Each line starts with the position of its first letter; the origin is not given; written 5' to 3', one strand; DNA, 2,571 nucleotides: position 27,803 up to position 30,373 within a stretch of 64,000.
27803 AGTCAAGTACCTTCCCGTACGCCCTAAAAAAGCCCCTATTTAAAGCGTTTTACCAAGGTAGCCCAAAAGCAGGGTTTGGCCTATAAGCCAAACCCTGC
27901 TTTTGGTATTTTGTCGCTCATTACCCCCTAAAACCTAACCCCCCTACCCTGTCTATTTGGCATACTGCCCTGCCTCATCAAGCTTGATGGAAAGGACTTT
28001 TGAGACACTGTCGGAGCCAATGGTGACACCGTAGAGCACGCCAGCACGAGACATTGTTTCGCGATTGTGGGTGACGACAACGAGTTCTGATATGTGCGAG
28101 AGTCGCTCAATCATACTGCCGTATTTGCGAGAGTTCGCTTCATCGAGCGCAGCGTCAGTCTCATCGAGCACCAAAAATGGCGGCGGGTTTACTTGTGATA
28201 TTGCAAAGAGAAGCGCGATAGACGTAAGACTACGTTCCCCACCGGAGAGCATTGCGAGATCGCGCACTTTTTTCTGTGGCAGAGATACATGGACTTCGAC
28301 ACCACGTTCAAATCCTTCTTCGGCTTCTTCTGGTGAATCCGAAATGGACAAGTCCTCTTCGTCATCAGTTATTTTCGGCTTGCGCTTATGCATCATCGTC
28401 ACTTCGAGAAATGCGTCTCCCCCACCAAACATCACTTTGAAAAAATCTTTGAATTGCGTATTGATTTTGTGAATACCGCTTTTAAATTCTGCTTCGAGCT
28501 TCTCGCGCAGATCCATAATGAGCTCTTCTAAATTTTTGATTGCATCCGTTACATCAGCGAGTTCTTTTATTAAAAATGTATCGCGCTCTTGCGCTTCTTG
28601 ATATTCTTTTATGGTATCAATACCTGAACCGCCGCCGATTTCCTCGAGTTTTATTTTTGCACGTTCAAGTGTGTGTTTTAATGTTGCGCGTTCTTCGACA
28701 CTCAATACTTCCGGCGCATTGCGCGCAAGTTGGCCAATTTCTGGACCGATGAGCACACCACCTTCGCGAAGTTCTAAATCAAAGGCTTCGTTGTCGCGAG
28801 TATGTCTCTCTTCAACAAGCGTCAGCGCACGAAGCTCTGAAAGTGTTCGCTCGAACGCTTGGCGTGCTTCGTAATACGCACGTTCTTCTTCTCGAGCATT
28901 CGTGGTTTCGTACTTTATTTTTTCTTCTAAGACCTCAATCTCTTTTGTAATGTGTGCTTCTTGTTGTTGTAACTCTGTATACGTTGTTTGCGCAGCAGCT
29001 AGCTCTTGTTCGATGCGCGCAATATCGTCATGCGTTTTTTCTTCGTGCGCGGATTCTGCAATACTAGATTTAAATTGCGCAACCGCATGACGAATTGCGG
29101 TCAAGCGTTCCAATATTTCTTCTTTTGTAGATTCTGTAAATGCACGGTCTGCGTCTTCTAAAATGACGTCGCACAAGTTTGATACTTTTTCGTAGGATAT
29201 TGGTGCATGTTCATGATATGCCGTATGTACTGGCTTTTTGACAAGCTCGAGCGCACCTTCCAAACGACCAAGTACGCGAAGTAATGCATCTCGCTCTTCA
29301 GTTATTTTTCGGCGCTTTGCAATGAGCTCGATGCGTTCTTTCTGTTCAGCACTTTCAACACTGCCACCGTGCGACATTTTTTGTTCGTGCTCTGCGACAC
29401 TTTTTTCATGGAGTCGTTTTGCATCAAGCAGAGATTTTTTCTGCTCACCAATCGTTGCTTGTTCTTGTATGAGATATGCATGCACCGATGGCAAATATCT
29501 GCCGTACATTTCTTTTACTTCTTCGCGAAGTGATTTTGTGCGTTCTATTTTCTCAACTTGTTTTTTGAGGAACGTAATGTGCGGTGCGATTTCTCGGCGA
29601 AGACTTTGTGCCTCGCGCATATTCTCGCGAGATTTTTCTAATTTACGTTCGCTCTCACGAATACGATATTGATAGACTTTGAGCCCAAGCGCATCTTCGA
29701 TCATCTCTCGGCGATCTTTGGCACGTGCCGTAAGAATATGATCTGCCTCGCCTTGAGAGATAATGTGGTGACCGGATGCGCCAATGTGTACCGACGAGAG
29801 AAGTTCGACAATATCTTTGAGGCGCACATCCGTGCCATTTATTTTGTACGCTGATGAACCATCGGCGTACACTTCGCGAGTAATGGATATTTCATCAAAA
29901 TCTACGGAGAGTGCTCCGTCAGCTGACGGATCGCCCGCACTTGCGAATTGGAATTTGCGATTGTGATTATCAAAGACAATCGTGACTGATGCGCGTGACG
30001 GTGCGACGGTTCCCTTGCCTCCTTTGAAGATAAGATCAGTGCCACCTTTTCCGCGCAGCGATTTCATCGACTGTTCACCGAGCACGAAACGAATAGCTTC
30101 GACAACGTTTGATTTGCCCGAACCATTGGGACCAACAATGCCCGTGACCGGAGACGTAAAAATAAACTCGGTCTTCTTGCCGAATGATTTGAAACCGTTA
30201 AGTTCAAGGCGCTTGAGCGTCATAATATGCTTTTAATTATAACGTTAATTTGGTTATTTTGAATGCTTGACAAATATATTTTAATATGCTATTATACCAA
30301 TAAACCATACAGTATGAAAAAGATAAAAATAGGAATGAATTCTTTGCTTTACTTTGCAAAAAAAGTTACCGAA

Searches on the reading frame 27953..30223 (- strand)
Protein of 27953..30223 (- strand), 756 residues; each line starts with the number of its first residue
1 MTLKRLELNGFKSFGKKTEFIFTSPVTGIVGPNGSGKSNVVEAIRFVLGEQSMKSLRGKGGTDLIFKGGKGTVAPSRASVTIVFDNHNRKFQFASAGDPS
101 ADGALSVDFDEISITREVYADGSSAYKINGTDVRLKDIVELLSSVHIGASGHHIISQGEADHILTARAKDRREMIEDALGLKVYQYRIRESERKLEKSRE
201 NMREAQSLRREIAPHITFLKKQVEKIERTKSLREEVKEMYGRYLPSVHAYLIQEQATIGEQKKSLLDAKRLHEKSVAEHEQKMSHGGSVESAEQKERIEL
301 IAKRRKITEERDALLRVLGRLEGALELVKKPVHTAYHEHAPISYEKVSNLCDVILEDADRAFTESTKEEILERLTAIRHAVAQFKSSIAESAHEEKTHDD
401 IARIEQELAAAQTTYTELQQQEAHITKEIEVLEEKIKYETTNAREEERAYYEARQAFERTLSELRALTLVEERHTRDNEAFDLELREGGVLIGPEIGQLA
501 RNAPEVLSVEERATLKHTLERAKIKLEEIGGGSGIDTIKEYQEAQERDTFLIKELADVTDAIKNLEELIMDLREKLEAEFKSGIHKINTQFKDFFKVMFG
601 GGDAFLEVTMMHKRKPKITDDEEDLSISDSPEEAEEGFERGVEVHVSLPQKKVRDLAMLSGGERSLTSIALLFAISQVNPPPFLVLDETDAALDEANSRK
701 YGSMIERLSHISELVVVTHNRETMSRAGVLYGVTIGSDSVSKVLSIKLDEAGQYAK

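Call 10: search_protein_families(library=pfam, proteins=[window:27953-30223:-], max_evalue=0.00001)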
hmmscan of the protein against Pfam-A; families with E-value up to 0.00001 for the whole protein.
window:27953-30223:- (756 aa): 4 families
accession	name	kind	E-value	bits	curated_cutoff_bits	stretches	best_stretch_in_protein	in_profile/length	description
PF02463.25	SMC_N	-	3.8e-64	216.6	40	1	3-741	2-219/220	RecF/RecN/SMC N terminal domain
PF13476.12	AAA_23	-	2.1e-14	55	27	1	5-238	1-195/201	AAA domain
PF13175.12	AAA_15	-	1.3e-12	48.5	32.1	1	1-439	1-281/374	AAA ATPase domain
PF13304.12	AAA_21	-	3.4e-08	34.3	27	1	26-100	1-81/304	AAA domain, putative AbiEii toxin, Type IV TA system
